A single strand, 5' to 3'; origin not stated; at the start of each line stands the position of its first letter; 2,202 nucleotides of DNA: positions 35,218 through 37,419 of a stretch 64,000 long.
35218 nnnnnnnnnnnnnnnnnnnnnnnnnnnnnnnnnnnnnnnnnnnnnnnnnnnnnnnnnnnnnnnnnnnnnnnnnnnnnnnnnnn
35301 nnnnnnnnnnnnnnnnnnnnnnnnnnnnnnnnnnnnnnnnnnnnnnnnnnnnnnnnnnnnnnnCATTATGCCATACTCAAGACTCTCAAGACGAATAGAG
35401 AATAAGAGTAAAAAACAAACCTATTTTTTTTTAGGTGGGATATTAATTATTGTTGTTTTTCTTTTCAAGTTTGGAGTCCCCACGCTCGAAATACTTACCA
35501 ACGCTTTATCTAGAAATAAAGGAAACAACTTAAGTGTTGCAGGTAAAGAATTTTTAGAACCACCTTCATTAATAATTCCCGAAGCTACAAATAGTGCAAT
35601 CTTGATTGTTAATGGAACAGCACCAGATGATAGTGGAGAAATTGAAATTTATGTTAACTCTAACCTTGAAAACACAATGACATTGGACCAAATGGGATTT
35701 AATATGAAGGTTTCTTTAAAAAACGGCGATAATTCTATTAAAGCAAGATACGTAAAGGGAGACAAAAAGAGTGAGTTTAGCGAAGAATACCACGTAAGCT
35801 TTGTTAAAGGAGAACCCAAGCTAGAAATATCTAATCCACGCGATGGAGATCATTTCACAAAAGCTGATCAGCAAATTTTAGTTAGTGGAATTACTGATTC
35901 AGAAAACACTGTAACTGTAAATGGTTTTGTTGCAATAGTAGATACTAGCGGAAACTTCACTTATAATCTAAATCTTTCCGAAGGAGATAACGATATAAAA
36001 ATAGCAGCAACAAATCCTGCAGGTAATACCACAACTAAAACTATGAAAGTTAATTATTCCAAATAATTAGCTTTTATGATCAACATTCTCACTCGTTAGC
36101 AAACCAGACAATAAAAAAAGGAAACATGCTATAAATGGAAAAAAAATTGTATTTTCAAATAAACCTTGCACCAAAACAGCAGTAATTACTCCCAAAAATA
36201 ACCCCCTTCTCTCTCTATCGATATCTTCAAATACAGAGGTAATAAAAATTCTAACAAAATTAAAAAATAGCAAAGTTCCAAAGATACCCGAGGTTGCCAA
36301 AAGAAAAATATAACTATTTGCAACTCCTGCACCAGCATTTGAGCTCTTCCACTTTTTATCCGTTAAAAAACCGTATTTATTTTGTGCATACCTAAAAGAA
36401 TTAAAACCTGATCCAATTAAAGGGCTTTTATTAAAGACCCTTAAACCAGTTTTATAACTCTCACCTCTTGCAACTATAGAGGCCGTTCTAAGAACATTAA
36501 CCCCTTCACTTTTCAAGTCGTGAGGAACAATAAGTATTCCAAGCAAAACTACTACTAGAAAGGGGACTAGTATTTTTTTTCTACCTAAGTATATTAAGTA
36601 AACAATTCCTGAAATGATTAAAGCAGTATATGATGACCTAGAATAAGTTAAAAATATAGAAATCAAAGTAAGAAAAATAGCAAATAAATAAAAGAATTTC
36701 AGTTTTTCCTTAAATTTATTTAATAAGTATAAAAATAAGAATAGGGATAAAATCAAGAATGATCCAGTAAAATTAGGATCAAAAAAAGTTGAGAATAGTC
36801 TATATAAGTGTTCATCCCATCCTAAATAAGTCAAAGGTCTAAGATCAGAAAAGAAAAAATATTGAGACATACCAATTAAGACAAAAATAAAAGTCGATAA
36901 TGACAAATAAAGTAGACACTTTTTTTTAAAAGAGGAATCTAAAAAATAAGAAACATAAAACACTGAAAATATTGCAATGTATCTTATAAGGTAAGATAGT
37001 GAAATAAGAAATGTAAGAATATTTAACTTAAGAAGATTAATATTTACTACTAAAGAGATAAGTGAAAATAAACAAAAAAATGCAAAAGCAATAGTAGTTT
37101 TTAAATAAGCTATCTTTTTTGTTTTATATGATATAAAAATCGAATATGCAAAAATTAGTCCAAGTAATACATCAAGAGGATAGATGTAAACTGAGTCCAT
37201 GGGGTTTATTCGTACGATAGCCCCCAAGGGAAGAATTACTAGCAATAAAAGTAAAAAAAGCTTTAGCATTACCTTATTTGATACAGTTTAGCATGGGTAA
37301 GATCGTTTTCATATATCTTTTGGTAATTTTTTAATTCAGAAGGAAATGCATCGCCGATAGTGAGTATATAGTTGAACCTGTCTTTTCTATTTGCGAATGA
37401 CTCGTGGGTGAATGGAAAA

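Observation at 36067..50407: ~14 kb AT-rich glycan-biosynthesis island abutting tRNA-Val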

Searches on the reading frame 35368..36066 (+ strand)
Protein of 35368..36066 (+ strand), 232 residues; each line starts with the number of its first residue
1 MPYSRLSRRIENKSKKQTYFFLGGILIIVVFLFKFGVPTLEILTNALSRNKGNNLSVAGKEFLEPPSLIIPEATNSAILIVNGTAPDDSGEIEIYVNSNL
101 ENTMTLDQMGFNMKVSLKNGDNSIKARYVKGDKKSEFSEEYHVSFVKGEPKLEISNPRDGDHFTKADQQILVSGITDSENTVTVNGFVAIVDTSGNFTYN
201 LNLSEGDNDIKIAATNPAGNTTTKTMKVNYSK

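Call 8: search_protein_families(library=pfam, proteins=[window:35368-36066:+], max_evalue=0.001)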
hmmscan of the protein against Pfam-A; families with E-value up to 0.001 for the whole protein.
window:35368-36066:+ (232 aa): 2 families
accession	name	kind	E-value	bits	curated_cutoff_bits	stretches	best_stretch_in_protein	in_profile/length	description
PF09136.16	Glucodextran_B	-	6.2e-19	68.1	27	1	150-229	1-80/83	Glucodextranase, domain B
PF12733.13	Cadherin-like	-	3.6e-06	27.8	24.2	0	177-229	37-85/89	Cadherin-like beta sandwich domain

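Call 41: search_protein_families(library=ncbifam, proteins=[window:35368-36066:+], max_evalue=0.00001)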
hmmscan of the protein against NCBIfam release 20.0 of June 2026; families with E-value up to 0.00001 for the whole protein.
window:35368-36066:+ (232 aa): 1 family
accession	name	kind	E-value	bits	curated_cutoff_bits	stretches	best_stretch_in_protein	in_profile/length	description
NF033510.3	Ca_tandemer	repeat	2.1e-08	34.4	50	1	150-222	11-96/96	Ca2+-stabilized repeat-containing adhesin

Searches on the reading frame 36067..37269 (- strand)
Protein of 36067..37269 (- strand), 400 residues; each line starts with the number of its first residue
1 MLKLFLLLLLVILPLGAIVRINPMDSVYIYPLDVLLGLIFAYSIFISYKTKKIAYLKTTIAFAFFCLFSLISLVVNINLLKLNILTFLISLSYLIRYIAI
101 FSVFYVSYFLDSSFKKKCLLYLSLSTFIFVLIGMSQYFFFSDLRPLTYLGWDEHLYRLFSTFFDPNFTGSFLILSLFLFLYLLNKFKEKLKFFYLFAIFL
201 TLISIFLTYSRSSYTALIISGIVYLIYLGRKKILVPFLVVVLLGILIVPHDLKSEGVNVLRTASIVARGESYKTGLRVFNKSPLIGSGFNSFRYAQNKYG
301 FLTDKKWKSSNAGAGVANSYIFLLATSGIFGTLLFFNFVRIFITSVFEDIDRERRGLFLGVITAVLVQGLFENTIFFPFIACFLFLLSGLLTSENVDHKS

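Call 4: search_protein_families(library=pfam, proteins=[window:36067-37269:-], max_evalue=0.01)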
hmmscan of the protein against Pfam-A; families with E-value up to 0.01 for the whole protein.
window:36067-37269:- (400 aa): 1 family
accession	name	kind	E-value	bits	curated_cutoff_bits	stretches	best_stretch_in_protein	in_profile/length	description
PF04932.20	Wzy_C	-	6.9e-17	62.1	31.7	1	196-336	1-149/149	O-Antigen ligase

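Call 12: search_protein_families(library=ncbifam, proteins=[window:36067-37269:-], max_evalue=0.001)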
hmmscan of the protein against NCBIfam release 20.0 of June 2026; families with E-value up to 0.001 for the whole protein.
window:36067-37269:- (400 aa): 1 family
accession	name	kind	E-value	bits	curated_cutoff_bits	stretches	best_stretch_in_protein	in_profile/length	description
TIGR04370.1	glyco_rpt_poly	subfamily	0.00043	19.4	40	1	63-247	14-226/396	oligosaccharide repeat unit polymerase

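Call 26: search_solved_structures(query=window:36067-37269:-, max_evalue=0.1)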
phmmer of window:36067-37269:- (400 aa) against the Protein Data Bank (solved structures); distinct sequences matched with E-value up to 0.1: 0.

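Call 48: search_solved_structures(query=A2, max_evalue=1, show_alignments=3)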
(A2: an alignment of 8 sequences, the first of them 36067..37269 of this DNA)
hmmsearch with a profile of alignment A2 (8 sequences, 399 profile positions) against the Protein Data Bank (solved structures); distinct sequences matched with E-value up to 1: 1.
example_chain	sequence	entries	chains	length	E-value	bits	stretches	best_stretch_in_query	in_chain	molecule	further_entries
7dtd_B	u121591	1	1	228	0.36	13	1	318-364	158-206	Sodium channel subunit beta-4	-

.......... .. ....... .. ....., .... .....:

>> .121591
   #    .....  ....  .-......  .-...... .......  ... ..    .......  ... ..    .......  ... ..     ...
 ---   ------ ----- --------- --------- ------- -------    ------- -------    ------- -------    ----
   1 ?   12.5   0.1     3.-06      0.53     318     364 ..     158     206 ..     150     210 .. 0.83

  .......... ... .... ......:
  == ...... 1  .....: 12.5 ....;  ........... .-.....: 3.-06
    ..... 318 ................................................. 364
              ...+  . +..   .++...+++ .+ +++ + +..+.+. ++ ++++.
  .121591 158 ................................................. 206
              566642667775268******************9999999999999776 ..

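Call 49: find_homologous_proteins(query=window:36067-37269:-, max_evalue=0.00001)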
Query window:36067-37269:- (400 aa): 176 proteins with E <= 0.00001 among 8000 candidates; the best 120 are listed.
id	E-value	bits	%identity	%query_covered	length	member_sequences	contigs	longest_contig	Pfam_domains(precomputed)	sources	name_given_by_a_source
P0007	2.3e-243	825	100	100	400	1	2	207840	PF04932.21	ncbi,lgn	-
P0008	1.5e-128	448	55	100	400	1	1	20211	PF04932.21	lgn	-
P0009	1.3e-123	431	54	99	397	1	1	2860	PF04932.21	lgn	-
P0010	8.6e-123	429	54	99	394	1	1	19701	PF04932.21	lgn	-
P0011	4.2e-83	298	42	97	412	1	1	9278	PF04932.21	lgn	-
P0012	8.9e-82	294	43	97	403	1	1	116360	PF04932.21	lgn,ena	-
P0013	3.1e-80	289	44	95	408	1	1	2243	PF04932.21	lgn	-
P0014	2.2e-79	286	42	95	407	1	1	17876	PF04932.21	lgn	-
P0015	1.0e-71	260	42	82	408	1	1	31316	PF04932.21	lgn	-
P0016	4.3e-70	255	41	98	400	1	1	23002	PF04932.21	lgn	-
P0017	1.0e-69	254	38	99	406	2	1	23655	PF04932.21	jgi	jgi:hypothetical protein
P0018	5.1e-68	248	41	99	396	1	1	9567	PF04932.21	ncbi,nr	ncbi:MAG: O-antigen ligase family protein [Candidatus Levybacteria bacterium]|nr:O-antigen ligase fa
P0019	1.4e-67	247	40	95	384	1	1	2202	PF04932.21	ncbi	-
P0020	4.6e-67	245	46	78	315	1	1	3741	PF04932.21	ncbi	-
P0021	3.0e-65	239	39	98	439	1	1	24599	PF04932.21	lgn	-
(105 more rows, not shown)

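Call 50: find_encoding_contigs(protein=P0008, flank=10000, max_places=2)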
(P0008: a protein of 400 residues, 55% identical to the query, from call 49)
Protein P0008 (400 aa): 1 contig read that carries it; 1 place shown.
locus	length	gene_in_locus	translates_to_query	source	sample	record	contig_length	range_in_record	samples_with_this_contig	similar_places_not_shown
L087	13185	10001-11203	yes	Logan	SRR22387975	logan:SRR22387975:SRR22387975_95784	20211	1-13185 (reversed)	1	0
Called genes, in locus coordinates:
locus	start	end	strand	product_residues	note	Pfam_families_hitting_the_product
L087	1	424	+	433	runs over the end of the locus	PF01210:NAD_Gly3P_dh_N, PF03446:NAD_binding_2, PF03721:UDPG_MGDP_dh_N, PF00984:UDPG_MGDP_dh, PF03720:UDPG_MGDP_dh_C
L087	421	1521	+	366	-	PF13524:Glyco_trans_1_2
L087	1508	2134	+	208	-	PF01209:Ubie_methyltran, PF02353:CMAS (weak), PF03848:TehB, PF13489:Methyltransf_23, PF13847:Methyltransf_31, PF08241:Methyltransf_11, PF08242:Methyltransf_12, PF13649:Methyltransf_25, +1 more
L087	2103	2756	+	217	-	PF13489:Methyltransf_23, PF01728:FtsJ, PF02353:CMAS, PF07021:MetW, PF13847:Methyltransf_31, PF13649:Methyltransf_25, PF08241:Methyltransf_11, PF08242:Methyltransf_12, +1 more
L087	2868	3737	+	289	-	PF00535:Glycos_transf_2, PF13641:Glyco_tranf_2_3, PF10111:Glyco_tranf_2_2 (weak)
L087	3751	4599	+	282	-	PF13489:Methyltransf_23, PF01728:FtsJ (weak), PF07021:MetW (faint), PF13847:Methyltransf_31, PF08241:Methyltransf_11, PF08242:Methyltransf_12, PF13649:Methyltransf_25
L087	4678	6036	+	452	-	-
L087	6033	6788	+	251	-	PF00535:Glycos_transf_2, PF10111:Glyco_tranf_2_2 (weak)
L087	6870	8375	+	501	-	PF13231:PMT_2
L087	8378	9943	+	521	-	PF13231:PMT_2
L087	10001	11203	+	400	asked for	PF04932:Wzy_C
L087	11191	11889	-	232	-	PF09136:Glucodextran_B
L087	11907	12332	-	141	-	PF02823:ATP-synt_DE_N, PF00401:ATP-synt_DE (weak)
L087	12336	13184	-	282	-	?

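Call 51: find_encoding_contigs(protein=P0010, flank=10000, max_places=2)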
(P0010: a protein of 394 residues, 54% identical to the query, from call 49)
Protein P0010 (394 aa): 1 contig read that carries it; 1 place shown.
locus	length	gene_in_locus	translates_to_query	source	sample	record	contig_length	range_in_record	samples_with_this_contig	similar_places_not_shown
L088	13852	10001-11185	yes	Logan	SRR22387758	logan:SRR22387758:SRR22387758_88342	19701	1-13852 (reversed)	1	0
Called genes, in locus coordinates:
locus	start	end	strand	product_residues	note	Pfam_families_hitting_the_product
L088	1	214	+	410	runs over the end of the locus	PF01943:Polysacc_synt, PF13440:Polysacc_synt_3, PF01554:MatE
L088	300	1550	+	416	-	PF03721:UDPG_MGDP_dh_N, PF00984:UDPG_MGDP_dh, PF03720:UDPG_MGDP_dh_C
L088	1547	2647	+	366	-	PF13524:Glyco_trans_1_2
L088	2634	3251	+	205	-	PF01209:Ubie_methyltran, PF02353:CMAS (weak), PF03848:TehB, PF13489:Methyltransf_23, PF13847:Methyltransf_31, PF08241:Methyltransf_11, PF08242:Methyltransf_12, PF13649:Methyltransf_25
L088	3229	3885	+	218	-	PF13489:Methyltransf_23, PF01728:FtsJ, PF02353:CMAS (weak), PF07021:MetW, PF13847:Methyltransf_31, PF08241:Methyltransf_11, PF08242:Methyltransf_12, PF13649:Methyltransf_25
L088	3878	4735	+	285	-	PF00535:Glycos_transf_2, PF13641:Glyco_tranf_2_3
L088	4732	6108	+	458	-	-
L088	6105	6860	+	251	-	PF00535:Glycos_transf_2, PF10111:Glyco_tranf_2_2 (weak)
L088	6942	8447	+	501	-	PF13231:PMT_2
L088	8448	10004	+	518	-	PF13231:PMT_2 (weak)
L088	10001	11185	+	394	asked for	PF04932:Wzy_C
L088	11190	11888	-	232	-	PF12733:Cadherin-like (faint), PF09136:Glucodextran_B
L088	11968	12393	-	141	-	PF02823:ATP-synt_DE_N, PF00401:ATP-synt_DE (weak)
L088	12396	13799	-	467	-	PF02874:ATP-synt_ab_N, PF00006:ATP-synt_ab, PF22919:ATP-synt_VA_C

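Call 56: predict_structure(alignment_id=A3)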
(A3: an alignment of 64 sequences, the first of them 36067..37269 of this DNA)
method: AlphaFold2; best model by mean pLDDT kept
length: 400 residues; sequences in the alignment: 64
mean_pLDDT: 92.3   pTM: 0.92
mean pLDDT of the five models: 92.3, 91.2, 91.0, 90.6, 90.2
residues with pLDDT >= 90: 323; 70-90: 57; 50-70: 17; < 50: 3
segments of 3 or more residues with pLDDT < 50: 398-400
pLDDT, mean of each block of 10 residues (from residue 1): 98 95 92 98 97 94 98 91 92 97 96 96 98 93 75 77 94 98 93 97 95 97 98 97 88 58 85 97 96 94 87 88 98 98 94 97 98 97 98 63
secondary structure, 60 per line:
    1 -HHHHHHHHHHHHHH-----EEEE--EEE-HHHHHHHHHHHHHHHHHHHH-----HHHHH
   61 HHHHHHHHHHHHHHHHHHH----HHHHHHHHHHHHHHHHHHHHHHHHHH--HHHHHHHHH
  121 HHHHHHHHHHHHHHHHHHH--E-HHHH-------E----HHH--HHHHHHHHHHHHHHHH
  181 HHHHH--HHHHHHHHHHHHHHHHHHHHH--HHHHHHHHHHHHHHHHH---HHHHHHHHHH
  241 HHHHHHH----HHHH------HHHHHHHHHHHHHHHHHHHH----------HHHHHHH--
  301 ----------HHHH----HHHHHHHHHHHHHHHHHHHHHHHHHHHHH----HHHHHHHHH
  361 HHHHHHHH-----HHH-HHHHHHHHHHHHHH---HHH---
elements in order: H2-15 E21-24 E27-29 H31-50 H56-79 H84-109 H112-139 H144-147 H165-185 H188-208 H211-227 H231-247 H252-255 H262-281 H292-298 H311-314 H319-347 H352-368 H378-391

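Call 59: fold_search(model_id=the predicted structure, library=pdb)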
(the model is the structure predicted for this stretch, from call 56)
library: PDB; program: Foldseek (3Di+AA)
matches with E <= 10: 66; with E <= 0.001: 1
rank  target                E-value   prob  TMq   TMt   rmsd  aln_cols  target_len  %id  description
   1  7tpg_B                9.5e-07  1.00  0.61  0.60   6.3       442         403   14  Single-Particle Cryo-EM Structure of the WaaL O-antigen ligase in its ligand bound state (released 2022-04-06)
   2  8p1u_A                3.9e-03  1.00  0.41  0.43   8.6       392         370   12  Structure of divisome complex FtsWIQLB (released 2024-05-22)
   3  6pl5_A                8.8e-01  0.60  0.41  0.46   8.1       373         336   10  Structural coordination of polymerization and crosslinking by a peptidoglycan synthase complex (released 2020-03-18)
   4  6pl6_A                1.0e+00  0.60  0.42  0.48   8.2       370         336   11  Structural coordination of polymerization and crosslinking by a peptidoglycan synthase complex (released 2020-03-18)
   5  8tzi                  1.4e+00  0.06  0.15  0.16  22.2       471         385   12  Human equilibrative nucleoside transporter-1, JH-ENT-01 bound (released 2024-08-28)
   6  9w2u_M                2.7e+00  0.04  0.14  0.13  20.8       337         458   12  Cryo-EM structure of complex I on the bovine heart submitochondrial particles, open (released 2026-04-01)
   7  7ewl_A                2.8e+00  0.10  0.21  0.18  17.6       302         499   12  cryo-EM structure of apo GPR158 (released 2021-12-01)
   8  8a6z_C                3.1e+00  0.03  0.10  0.12  22.2       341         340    9  PcIDS1 in complex with Mn2+ and IPP (released 2023-05-31)
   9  8iz8                  3.2e+00  0.02  0.10  0.05  26.0       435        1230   13  cryo EM structure of apo hMRP4 (released 2024-04-10)
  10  7awp                  3.5e+00  0.02  0.13  0.13  25.9       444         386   14  Structure of the thermostabilized EAAT1 cryst-II mutant in complex with rubidium and barium ions and the allosteric inhi (released 2021-10-13)
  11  8qc1_L                3.8e+00  0.04  0.14  0.10  19.6       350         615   12  Respiratory complex I from Paracoccus denitrificans in MSP2N2 nanodiscs (ND4 & ND5 focus refinement) (released 2024-09-11)
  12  8ueo_1M               4.0e+00  0.05  0.14  0.12  19.9       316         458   12  In-situ complex I (Active-Apo) (released 2024-06-19)
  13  9q8i_M                4.0e+00  0.04  0.16  0.13  18.9       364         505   10  Cryo-EM structure of E. coli complex I variant V96P/N142M (NuoE) (released 2025-11-05)
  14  7v2c_r                4.1e+00  0.04  0.15  0.13  21.4       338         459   12  Active state complex I from Q10 dataset (released 2022-03-02)
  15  7vys_r                4.3e+00  0.05  0.16  0.15  18.7       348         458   11  Membrane arm of active state CI from Q1-NADH dataset (released 2022-12-14)
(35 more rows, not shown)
